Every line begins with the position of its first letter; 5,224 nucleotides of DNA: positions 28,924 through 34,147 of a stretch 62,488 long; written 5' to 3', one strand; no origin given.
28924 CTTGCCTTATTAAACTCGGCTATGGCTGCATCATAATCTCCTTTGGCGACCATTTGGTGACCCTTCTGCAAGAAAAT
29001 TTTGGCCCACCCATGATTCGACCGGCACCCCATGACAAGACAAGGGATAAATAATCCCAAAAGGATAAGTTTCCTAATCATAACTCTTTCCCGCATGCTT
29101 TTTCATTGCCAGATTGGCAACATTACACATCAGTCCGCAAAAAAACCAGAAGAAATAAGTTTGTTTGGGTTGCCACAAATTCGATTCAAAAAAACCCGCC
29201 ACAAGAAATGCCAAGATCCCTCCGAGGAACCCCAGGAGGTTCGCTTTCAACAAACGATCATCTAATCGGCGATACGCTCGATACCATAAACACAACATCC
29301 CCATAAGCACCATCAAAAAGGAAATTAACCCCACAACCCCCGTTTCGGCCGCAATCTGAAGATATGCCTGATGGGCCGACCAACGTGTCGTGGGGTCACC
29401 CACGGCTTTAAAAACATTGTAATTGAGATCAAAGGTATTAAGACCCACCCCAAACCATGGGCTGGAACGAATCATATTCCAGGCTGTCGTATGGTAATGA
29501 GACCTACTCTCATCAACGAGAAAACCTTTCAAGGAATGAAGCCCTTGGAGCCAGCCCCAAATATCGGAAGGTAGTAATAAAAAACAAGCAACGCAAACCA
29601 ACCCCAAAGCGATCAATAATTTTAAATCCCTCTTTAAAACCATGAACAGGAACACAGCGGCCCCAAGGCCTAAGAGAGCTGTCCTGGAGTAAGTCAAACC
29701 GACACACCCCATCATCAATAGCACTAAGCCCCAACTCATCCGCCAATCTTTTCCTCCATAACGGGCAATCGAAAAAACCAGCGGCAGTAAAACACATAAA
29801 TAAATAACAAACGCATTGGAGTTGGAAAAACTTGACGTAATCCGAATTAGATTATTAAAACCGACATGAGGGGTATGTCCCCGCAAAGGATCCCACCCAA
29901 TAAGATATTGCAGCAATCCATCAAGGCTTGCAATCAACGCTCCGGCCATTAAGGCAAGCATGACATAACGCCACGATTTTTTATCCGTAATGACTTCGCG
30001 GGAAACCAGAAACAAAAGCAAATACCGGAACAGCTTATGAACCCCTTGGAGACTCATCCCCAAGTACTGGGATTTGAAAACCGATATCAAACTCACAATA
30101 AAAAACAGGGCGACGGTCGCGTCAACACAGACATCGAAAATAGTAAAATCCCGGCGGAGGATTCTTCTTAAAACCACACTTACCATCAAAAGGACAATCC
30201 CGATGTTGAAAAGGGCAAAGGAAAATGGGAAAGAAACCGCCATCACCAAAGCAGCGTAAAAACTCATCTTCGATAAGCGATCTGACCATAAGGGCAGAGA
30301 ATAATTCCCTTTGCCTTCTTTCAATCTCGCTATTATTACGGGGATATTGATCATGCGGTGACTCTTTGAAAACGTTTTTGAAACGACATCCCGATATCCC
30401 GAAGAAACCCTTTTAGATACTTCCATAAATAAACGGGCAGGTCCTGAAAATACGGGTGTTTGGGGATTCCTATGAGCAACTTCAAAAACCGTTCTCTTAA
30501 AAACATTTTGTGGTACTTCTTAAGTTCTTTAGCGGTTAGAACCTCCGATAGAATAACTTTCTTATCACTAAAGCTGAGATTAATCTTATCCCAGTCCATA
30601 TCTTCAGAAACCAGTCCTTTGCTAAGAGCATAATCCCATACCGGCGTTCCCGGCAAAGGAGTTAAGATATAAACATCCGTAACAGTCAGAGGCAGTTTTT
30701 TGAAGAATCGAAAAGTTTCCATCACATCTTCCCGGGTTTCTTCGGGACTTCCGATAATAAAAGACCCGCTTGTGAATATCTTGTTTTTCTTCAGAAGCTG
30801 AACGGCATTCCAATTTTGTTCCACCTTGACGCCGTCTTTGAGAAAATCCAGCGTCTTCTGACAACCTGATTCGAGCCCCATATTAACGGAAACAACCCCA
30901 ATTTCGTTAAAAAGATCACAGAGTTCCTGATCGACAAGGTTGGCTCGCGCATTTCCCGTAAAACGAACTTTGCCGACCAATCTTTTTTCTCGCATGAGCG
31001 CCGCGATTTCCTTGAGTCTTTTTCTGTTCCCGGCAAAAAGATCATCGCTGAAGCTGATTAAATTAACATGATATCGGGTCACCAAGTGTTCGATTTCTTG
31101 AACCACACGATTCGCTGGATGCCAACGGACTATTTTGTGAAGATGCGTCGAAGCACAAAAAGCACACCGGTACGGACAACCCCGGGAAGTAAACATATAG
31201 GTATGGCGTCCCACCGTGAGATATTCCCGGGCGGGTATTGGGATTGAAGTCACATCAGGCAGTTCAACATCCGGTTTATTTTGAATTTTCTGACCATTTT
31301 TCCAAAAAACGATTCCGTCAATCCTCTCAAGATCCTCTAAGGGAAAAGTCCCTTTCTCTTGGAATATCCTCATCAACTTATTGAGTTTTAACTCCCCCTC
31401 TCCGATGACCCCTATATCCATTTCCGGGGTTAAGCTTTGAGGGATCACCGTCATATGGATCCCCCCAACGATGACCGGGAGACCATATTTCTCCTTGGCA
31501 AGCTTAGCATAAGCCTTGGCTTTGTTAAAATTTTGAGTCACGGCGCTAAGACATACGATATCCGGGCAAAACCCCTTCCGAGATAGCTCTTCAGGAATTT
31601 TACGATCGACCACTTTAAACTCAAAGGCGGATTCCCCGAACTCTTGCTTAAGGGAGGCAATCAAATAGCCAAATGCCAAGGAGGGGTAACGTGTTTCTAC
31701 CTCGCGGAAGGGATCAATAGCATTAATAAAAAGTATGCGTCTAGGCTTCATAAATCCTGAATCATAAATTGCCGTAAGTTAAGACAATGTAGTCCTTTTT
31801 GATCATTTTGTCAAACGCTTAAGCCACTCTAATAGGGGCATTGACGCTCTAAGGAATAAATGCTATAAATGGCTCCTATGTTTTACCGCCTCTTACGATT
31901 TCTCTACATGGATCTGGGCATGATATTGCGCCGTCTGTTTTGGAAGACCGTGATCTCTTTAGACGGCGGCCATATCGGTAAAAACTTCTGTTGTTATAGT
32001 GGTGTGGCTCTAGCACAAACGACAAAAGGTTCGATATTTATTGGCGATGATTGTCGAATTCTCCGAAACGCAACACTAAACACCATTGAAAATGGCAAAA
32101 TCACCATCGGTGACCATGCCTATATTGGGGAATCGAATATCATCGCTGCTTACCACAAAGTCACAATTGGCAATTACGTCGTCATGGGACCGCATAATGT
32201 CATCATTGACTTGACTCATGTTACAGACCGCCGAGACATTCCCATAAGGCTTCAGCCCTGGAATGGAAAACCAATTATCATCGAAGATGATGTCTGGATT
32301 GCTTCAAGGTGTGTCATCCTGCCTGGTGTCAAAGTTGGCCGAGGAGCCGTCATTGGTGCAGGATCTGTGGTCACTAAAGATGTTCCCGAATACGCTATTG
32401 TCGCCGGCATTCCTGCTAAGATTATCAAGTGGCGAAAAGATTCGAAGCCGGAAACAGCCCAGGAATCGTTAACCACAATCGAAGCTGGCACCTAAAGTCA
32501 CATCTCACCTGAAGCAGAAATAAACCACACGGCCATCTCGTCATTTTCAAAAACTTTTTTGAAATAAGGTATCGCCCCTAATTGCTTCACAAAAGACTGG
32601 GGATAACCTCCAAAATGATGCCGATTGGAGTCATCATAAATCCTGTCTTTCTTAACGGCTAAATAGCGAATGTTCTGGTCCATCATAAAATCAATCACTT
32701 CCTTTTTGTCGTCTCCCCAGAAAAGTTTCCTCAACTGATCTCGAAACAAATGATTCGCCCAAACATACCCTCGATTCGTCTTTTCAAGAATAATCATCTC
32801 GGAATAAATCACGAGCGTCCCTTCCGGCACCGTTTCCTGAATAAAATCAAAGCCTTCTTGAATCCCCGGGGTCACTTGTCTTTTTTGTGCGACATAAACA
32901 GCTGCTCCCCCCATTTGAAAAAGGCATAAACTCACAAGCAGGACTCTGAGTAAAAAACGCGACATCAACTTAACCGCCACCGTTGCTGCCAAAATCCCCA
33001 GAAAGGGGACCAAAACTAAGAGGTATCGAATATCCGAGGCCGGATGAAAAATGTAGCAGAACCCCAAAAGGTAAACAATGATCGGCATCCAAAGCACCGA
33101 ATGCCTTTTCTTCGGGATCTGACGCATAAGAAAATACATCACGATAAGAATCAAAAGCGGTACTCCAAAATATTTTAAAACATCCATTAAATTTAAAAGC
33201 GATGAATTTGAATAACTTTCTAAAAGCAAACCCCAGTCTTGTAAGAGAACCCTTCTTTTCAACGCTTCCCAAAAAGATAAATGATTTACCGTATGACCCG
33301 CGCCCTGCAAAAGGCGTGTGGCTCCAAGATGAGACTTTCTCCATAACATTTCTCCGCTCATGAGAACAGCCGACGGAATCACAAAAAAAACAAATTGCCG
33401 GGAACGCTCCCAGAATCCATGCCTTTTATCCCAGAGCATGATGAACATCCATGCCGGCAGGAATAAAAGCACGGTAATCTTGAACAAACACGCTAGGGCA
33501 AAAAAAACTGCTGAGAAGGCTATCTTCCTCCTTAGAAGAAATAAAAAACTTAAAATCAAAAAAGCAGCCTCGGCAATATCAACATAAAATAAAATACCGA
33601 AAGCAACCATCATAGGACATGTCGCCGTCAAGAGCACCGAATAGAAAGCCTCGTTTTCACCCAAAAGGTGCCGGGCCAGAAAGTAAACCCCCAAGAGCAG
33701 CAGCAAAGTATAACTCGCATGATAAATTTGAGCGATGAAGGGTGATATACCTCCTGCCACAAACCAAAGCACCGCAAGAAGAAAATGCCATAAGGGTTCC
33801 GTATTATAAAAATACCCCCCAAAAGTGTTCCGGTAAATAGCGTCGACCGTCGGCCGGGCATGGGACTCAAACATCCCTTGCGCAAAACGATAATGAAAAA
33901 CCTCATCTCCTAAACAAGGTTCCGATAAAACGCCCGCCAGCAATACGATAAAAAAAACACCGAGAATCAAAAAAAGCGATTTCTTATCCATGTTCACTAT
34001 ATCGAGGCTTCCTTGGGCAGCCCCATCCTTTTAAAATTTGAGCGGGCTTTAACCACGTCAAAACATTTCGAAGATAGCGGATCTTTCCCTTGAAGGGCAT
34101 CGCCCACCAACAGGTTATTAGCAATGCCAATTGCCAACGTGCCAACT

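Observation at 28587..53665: Envelope-glycan supercluster of about 25 kb, built from duplicated modules, with no recognisable Wzx/Wzz/initiating transferase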

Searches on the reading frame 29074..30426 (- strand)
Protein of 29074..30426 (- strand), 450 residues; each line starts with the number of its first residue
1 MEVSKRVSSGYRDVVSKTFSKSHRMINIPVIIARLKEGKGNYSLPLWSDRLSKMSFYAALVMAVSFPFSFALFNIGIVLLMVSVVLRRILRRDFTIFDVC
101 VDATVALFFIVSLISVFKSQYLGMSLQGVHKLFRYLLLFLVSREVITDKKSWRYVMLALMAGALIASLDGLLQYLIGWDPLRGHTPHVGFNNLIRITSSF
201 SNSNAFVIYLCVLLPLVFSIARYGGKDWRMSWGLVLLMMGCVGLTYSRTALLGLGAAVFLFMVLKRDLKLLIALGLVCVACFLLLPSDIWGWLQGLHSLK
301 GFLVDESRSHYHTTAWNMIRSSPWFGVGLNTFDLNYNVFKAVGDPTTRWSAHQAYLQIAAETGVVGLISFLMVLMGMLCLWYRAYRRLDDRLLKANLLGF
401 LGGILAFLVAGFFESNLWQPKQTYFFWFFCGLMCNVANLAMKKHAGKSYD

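Call 3: search_protein_families(library=pfam, proteins=[window:29074-30426:-], max_evalue=0.01)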
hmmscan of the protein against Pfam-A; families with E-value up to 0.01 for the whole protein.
window:29074-30426:- (450 aa): 1 family
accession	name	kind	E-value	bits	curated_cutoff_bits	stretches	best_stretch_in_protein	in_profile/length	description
PF04932.20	Wzy_C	-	4.4e-19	69.2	31.7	1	234-371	2-149/149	O-Antigen ligase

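Call 13: search_protein_families(library=ncbifam, proteins=[window:29074-30426:-], max_evalue=0.001)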
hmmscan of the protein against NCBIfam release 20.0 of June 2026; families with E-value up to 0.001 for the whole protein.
window:29074-30426:- (450 aa): 3 families
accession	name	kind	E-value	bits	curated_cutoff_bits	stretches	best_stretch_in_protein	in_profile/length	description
TIGR00947.1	2A73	equivalog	7.8e-25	87.7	366.4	2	55-265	22-235/425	IctB family putative bicarbonate transporter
TIGR03097.1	PEP_O_lig_1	hypoth_equivalog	2.8e-12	46.2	188.1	1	67-378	43-345/408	putative O-glycosylation ligase, exosortase A system-associated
NF038300.1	EPS_HpsL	equivalog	0.00063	18.4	640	1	357-443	445-530/534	hormogonium polysaccharide biosynthesis protein HpsL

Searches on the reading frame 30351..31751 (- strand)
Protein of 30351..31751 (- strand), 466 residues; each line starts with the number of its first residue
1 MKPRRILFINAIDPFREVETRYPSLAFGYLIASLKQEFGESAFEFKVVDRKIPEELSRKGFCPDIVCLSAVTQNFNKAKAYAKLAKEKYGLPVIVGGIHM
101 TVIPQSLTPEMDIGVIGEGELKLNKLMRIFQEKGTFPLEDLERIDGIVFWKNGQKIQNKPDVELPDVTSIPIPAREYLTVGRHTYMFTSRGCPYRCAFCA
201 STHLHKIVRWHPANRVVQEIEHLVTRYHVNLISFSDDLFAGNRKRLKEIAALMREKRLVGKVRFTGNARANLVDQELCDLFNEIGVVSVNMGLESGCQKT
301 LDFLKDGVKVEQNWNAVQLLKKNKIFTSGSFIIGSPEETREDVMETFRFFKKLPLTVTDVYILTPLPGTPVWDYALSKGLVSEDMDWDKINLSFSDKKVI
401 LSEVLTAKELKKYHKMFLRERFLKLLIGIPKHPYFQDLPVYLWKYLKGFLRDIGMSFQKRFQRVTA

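Call 3: search_protein_families(library=pfam, proteins=[window:30351-31751:-], max_evalue=0.01)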
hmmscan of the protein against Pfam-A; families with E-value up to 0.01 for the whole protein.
window:30351-31751:- (466 aa): 4 families
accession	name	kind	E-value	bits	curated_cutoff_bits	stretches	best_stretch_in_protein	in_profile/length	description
PF04055.27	Radical_SAM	-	3.8e-22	79.6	29.5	1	188-349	3-165/166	Radical SAM superfamily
PF02310.24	B12-binding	-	3.9e-11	43.3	32.1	1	19-122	9-116/121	B12 binding domain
PF19864.5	Radical_SAM_N2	-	8e-05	22.6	29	1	90-133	85-128/151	Radical SAM proteins, N-terminal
PF09195.17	Endonuc-BglII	-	0.0032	17.7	26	0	215-321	12-94/163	Restriction endonuclease BglII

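Call 12: search_protein_families(library=ncbifam, proteins=[window:30351-31751:-], max_evalue=0.001)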
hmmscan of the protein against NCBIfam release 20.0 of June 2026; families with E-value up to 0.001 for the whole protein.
window:30351-31751:- (466 aa): 32 families (the best 25 are shown)
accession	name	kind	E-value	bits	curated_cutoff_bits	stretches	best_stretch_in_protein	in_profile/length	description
TIGR02026.1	BchE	equivalog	1.3e-46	159.5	481.35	1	46-426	49-437/497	magnesium-protoporphyrin IX monomethyl ester anaerobic oxidative cyclase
NF038361.1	rSAM_Sden_1168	equivalog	6.9e-35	120.6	575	1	64-412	142-514/560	Sden_1168 family B12-binding radical SAM P-methyltransferase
TIGR04072.2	rSAM_ladder_B12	equivalog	8.9e-35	120.2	360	1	74-389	82-386/443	lipid biosynthesis B12-binding/radical SAM protein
TIGR03471.1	HpnJ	equivalog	1.4e-33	116.5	577.6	1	64-386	70-398/472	hopanoid biosynthesis associated radical SAM protein HpnJ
TIGR04013.1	B12_SAM_MJ_1487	hypoth_equivalog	1.2e-32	113.2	251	1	28-374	14-356/382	TIGR04013 family B12-binding domain/radical SAM domain-containing protein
TIGR04014.1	B12_SAM_MJ_0865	equivalog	3.3e-31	108.5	360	1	64-378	40-361/434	methyl-coenzyme M reductase glutamine C-methyltransferase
NF050148.1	rSAM_ApyD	equivalog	4.9e-30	104.5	750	1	62-374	74-392/645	RiPP biosynthesis radical SAM protein ApyD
TIGR04479.1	bcpD_PhpK_rSAM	subfamily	3e-28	98.5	600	1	118-395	179-451/504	PhpK family radical SAM P-methyltransferase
TIGR04385.1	B12_rSAM_cofa1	equivalog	3.7e-24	85.7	450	1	91-352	100-363/438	B12 lower ligand biosynthesis radical SAM protein BzaD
NF033070.1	rSAM_AprD4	equivalog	2.8e-19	69.4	500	1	179-386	192-401/456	AprD4 family radical SAM diol-dehydratase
NF045585.1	rSAM_slr0320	equivalog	1.6e-18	66.6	775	1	73-388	127-450/511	photosystem II high light acclimation radical SAM protein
TIGR04295.1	B12_rSAM_oligo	hypoth_equivalog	2.2e-18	66.2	400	1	178-394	195-400/422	TIGR04295 family B12-binding domain-containing radical SAM protein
TIGR03975.1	rSAM_ocin_1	subfamily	4.8e-17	61.7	281.85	1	105-353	176-430/606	RiPP maturation radical SAM C-methyltransferase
NF033712.0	B12_rSAM_KedN5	subfamily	9.1e-16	57.2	700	1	60-403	60-419/624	KedN5 family methylcobalamin-dependent radical SAM C-methyltransferase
TIGR04367.1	HpnR_B12_rSAM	equivalog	3.9e-15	55.4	650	1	60-385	58-382/490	hopanoid C-3 methylase HpnR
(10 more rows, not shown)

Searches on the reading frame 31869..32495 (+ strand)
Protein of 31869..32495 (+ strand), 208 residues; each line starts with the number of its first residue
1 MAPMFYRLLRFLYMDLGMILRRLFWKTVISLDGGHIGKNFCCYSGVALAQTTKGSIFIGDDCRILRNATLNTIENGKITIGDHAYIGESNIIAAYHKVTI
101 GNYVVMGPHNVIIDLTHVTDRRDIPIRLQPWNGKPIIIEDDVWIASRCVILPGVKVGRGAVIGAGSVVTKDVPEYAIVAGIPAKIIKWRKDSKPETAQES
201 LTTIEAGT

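Call 3: search_protein_families(library=pfam, proteins=[window:31869-32495:+], max_evalue=0.01)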
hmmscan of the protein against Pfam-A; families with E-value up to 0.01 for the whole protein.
window:31869-32495:+ (208 aa): 3 families
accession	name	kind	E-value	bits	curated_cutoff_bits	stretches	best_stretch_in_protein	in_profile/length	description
PF00132.30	Hexapep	-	4.4e-17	61.4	27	1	136-170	2-36/36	Bacterial transferase hexapeptide (six repeats)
PF14602.12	Hexapep_2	-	4.3e-10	39.6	27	1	135-170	1-34/34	Hexapeptide repeat of succinyl-transferase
PF25084.1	LbH_EIF2B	-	0.00017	22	54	0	137-172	63-97/105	EIF2B subunit epsilon LbH domain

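Call 12: search_protein_families(library=ncbifam, proteins=[window:31869-32495:+], max_evalue=0.001)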
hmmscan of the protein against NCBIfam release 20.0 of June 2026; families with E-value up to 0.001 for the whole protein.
window:31869-32495:+ (208 aa): 45 families (the best 25 are shown)
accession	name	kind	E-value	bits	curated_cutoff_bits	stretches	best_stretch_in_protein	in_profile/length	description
NF007797.0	PRK10502.1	subfamily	5.4e-24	84.8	192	1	77-191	72-181/183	WcaF family extracellular polysaccharide biosynthesis acetyltransferase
NF007240.0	PRK09677.1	equivalog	8.7e-23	80.8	243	1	69-190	57-185/192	putative lipopolysaccharide biosynthesis O-acetyl transferase WbbJ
TIGR03532.1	DapD_Ac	equivalog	7.7e-21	74.8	231.75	1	77-191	98-216/231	2,3,4,5-tetrahydropyridine-2,6-dicarboxylate N-acetyltransferase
TIGR03308.1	phn_thr-fam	hypoth_equivalog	2.2e-19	70.1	201.65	1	134-190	107-163/204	phosphonate metabolim protein, transferase hexapeptide repeat family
NF007076.0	PRK09527.1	equivalog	1.8e-18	66.7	347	1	77-189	75-185/203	galactoside O-acetyltransferase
NF000490.1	chloram_CatB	equivalog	3.4e-18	65.7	350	1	136-191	111-166/210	type B chloramphenicol O-acetyltransferase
NF038307.1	EPS_acetyl_HpsU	equivalog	1e-17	64.3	305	1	75-185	69-174/178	hormogonium polysaccharide biosynthesis acetyltransferase HpsU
NF041874.1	EPS_EpsC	equivalog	1.1e-17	64.3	150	1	137-187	115-165/168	serine O-acetyltransferase EpsC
NF058585.1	HptprglPActTf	PfamEq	1.5e-17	63.7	300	1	136-197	107-168/172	heptaprenylglyceryl phosphate O-acetyltransferase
NF000311.1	Vat_ABCDEFH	equivalog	1.8e-17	63.6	300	1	130-192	106-167/201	Vat family streptogramin A O-acetyltransferase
NF033468.1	stregram_VatI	exception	1.3e-16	61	415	1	136-200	113-175/208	streptogramin A O-acetyltransferase Vat(I)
NF007499.0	PRK10092.1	equivalog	4.8e-16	59.1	314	1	98-187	94-181/183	maltose O-acetyltransferase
TIGR04008.1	WcaF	equivalog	8.8e-16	58.3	326.3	1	74-189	68-178/180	colanic acid biosynthesis acetyltransferase WcaF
TIGR03570.1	NeuD_NnaD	subfamily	3.4e-15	56.2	160.8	1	136-184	154-202/202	NeuD/PglB/VioB family sugar acetyltransferase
NF000020.1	stregram_VatE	exception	2.2e-14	53.6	450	1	136-189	116-169/214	streptogramin A O-acetyltransferase Vat(E)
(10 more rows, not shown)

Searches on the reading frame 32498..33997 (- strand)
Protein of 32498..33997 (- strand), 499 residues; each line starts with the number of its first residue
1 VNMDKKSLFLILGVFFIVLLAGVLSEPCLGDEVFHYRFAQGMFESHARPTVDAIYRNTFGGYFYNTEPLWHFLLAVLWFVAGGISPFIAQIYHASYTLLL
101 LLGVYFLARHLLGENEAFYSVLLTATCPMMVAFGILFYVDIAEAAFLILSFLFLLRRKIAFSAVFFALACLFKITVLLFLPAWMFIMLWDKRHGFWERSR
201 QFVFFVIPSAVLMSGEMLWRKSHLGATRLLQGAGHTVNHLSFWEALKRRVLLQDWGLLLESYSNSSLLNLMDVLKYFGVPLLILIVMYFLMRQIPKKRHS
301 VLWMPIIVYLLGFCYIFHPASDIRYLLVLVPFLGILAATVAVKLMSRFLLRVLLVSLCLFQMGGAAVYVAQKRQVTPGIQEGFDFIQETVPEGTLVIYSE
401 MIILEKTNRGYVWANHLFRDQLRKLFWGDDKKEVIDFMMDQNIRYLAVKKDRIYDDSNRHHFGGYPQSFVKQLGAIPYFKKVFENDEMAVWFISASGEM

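Call 3: search_protein_families(library=pfam, proteins=[window:32498-33997:-], max_evalue=0.01)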
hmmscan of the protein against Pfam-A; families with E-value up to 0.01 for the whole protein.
window:32498-33997:- (499 aa): 3 families
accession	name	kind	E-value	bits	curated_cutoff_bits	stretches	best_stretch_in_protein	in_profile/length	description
PF13231.12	PMT_2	-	6e-09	36.8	26.1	1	75-214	10-155/160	Dolichyl-phosphate-mannose-protein mannosyltransferase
PF04922.18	DIE2_ALG10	-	7.7e-05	22.6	27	1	109-186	85-161/391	DIE2/ALG10 family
PF05208.19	ALG3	-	0.0034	17.3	23.6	1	90-206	79-191/358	ALG3 protein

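Call 12: search_protein_families(library=ncbifam, proteins=[window:32498-33997:-], max_evalue=0.001)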
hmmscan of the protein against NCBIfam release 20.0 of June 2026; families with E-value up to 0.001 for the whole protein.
window:32498-33997:- (499 aa): 1 family
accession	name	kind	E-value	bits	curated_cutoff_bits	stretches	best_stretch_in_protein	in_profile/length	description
NF046093.1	AZOBR_p60025_fam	subfamily_domain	7e-07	28.7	150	1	33-205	65-226/232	AZOBR_p60025 family cell surface glycopolymer formation protein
